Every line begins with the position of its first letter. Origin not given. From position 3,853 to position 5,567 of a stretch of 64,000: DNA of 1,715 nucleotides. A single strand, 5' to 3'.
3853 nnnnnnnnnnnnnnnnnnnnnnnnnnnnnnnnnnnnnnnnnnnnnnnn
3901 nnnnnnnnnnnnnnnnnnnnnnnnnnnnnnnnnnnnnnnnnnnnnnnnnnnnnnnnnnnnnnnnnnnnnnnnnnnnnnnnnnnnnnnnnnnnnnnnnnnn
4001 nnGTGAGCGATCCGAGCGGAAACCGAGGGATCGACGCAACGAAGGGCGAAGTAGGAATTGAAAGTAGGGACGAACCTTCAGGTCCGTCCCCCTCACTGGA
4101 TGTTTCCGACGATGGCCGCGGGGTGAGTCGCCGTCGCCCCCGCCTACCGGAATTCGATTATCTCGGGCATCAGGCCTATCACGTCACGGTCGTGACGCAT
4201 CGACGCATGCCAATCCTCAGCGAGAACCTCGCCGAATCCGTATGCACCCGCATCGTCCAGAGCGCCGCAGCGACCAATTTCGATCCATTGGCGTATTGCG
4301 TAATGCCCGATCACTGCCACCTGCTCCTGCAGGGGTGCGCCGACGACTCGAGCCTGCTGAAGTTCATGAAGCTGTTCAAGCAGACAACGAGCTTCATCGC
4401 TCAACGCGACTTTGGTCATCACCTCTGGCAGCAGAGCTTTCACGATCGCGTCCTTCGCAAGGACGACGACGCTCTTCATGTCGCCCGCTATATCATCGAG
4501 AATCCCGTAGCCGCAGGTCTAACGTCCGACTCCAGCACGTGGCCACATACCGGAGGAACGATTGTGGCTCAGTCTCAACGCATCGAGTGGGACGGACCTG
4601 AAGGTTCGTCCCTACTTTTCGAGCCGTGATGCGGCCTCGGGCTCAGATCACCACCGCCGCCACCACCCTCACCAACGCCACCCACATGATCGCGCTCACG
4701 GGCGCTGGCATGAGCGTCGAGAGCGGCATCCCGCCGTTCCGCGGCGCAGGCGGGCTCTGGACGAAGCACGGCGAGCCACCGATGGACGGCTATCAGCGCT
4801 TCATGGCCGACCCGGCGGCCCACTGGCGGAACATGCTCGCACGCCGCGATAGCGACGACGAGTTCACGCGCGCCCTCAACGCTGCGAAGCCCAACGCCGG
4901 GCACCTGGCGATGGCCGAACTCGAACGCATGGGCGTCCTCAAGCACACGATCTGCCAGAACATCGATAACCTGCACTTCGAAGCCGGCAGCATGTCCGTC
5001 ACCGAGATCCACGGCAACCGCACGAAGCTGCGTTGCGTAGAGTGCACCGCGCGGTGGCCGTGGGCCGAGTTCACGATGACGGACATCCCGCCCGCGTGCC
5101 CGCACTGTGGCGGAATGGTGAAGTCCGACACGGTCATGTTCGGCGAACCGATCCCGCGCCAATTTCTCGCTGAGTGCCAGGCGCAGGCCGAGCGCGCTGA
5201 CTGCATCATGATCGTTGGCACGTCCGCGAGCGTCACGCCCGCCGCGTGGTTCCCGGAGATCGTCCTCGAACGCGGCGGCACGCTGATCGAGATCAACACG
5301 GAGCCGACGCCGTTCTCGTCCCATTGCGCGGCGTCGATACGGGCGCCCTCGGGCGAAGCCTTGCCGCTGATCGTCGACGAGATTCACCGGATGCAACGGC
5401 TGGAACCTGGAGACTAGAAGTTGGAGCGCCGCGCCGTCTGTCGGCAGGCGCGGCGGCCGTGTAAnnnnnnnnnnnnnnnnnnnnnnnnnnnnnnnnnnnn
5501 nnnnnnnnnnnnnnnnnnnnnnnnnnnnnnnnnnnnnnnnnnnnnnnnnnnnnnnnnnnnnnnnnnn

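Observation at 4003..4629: REPtron-like unit: RAYT gene bracketed by a perfect inverted pair of 28-bp GTAG-hairpin REPs, sitting between ppdK and a sirtuin gene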

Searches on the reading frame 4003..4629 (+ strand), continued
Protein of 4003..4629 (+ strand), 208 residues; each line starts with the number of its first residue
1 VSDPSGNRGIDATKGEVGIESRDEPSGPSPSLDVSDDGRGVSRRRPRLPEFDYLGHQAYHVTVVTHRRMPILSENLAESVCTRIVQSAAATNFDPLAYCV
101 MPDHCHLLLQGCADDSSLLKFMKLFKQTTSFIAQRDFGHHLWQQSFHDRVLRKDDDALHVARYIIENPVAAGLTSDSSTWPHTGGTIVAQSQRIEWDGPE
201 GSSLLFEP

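Call 56: fold_search(model_id=the predicted structure, library=pdb)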
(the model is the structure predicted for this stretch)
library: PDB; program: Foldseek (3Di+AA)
matches with E <= 10: 1187; with E <= 0.001: 30
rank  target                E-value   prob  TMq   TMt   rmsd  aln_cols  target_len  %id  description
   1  4er8_A                2.1e-10  1.00  0.58  0.71   6.2       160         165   22  Structure of the REP associates tyrosine transposase bound to a REP hairpin (released 2012-08-15)
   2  2xma_A                7.1e-09  1.00  0.43  0.62   6.8       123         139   23  DEINOCOCCUS RADIODURANS ISDRA2 TRANSPOSASE RIGHT END DNA COMPLEX (released 2010-10-13)
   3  2xma_E                9.1e-09  1.00  0.43  0.62   6.9       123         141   23  DEINOCOCCUS RADIODURANS ISDRA2 TRANSPOSASE RIGHT END DNA COMPLEX (released 2010-10-13)
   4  2xqc_D                1.1e-08  1.00  0.42  0.64   8.0       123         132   21  DEINOCOCCUS RADIODURANS ISDRA2 TRANSPOSASE COMPLEXED WITH LEFT END RECOGNITION AND CLEAVAGE SITE AND ZN (released 2010-10-13)
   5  2xm3_C                1.5e-08  1.00  0.42  0.66   7.1       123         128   21  Deinococcus radiodurans ISDra2 Transposase Left end DNA complex (released 2010-10-13)
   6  2xm3_A                1.6e-08  1.00  0.44  0.70   6.8       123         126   21  Deinococcus radiodurans ISDra2 Transposase Left end DNA complex (released 2010-10-13)
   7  2xma_B                1.9e-08  1.00  0.44  0.65   6.7       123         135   21  DEINOCOCCUS RADIODURANS ISDRA2 TRANSPOSASE RIGHT END DNA COMPLEX (released 2010-10-13)
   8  2xm3_B                1.9e-08  1.00  0.43  0.66   6.9       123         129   21  Deinococcus radiodurans ISDra2 Transposase Left end DNA complex (released 2010-10-13)
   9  2vjv_A                2.1e-08  1.00  0.44  0.71   5.8       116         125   21  Crystal structure of the IS608 transposase in complex with left end 26-mer DNA hairpin and a 6-mer DNA representing th (released 2008-02-19)
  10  2xm3_D                2.7e-08  1.00  0.44  0.68   6.0       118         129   21  Deinococcus radiodurans ISDra2 Transposase Left end DNA complex (released 2010-10-13)
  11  2xo6_A                2.7e-08  1.00  0.44  0.66   6.0       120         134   21  DEINOCOCCUS RADIODURANS ISDRA2 TRANSPOSASE Y132F MUTANT COMPLEXED WITH LEFT END RECOGNITION AND CLEAVAGE SITE (released 2010-10-13)
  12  2xo6_D                2.7e-08  1.00  0.42  0.66   6.9       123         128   20  DEINOCOCCUS RADIODURANS ISDRA2 TRANSPOSASE Y132F MUTANT COMPLEXED WITH LEFT END RECOGNITION AND CLEAVAGE SITE (released 2010-10-13)
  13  2a6m_B                3.9e-08  1.00  0.44  0.60  15.1       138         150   21  Crystal Structure of the ISHp608 Transposase (released 2005-10-25)
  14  2vih_B                4.7e-08  1.00  0.44  0.69   7.4       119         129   22  CRYSTAL STRUCTURE OF THE IS608 TRANSPOSASE IN COMPLEX WITH Left END 26-MER DNA (released 2008-02-19)
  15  2vju_A                5.6e-08  1.00  0.44  0.69   7.2       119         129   22  Crystal structure of the IS608 transposase in complex with the complete Right end 35-mer DNA and manganese (released 2008-02-19)
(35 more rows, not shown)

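Call 61: search_protein_families(library=ncbifam, alignment_id=A2, max_evalue=0.001)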
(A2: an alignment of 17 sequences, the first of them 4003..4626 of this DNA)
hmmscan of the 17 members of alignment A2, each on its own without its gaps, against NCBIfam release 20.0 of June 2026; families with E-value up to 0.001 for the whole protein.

A. member 1, window:4003-4626:+ (208 aa): 2 families
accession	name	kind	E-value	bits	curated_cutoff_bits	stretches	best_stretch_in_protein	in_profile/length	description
NF047646.1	REP_Tyr_transpos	equivalog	5.5e-28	97.7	80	1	56-182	9-145/146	REP-associated tyrosine transposase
NF033573.1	transpos_IS200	equivalog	3.7e-09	36.9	55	1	58-146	12-102/126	IS200/IS605 family transposase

B. families by the number of members that match (of 17 scanned): 2 families
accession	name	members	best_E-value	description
NF047646.1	REP_Tyr_transpos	17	6.9e-30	REP-associated tyrosine transposase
NF033573.1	transpos_IS200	17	7.1e-14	IS200/IS605 family transposase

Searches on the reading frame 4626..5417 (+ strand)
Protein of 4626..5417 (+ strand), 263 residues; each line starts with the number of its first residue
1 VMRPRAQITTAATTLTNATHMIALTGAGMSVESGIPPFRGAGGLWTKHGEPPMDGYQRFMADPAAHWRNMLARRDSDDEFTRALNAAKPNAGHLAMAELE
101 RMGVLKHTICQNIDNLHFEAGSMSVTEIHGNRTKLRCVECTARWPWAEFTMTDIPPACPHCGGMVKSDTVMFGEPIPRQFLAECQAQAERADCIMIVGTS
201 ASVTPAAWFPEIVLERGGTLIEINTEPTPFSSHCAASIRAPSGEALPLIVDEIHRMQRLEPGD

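Call 5: search_protein_families(library=pfam, proteins=[window:4626-5417:+], max_evalue=0.01)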
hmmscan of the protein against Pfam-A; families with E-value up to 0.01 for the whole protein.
window:4626-5417:+ (263 aa): 1 family
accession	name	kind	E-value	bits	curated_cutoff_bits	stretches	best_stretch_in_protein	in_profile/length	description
PF02146.23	SIR2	-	2.2e-41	142.2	24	1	26-205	1-180/180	Sir2 family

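Call 47: find_encoding_contigs(protein=window:4629-5414:+, flank=10000, max_places=6)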
Protein window:4629-5414:+ (262 aa): 1 contig read that carries it; 1 place shown.
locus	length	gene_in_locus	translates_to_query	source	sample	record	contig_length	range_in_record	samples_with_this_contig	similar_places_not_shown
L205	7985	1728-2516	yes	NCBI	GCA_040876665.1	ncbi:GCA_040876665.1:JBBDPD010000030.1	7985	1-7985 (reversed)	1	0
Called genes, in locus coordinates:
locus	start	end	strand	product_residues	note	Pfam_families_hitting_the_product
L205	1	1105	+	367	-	PF02896:PEP-utilizers_C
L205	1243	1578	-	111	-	-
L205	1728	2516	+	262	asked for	PF02146:SIR2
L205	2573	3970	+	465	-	PF01425:Amidase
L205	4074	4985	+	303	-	-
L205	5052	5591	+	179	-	PF00583:Acetyltransf_1, PF13673:Acetyltransf_10, PF13508:Acetyltransf_7, PF08445:FR47 (weak)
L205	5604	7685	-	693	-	PF00270:DEAD (weak), PF04851:ResIII, PF13604:AAA_30 (faint), PF17757:UvrB_inter, PF27431:UvrB_3rd, PF00271:Helicase_C, PF12344:UvrB, PF02151:UVR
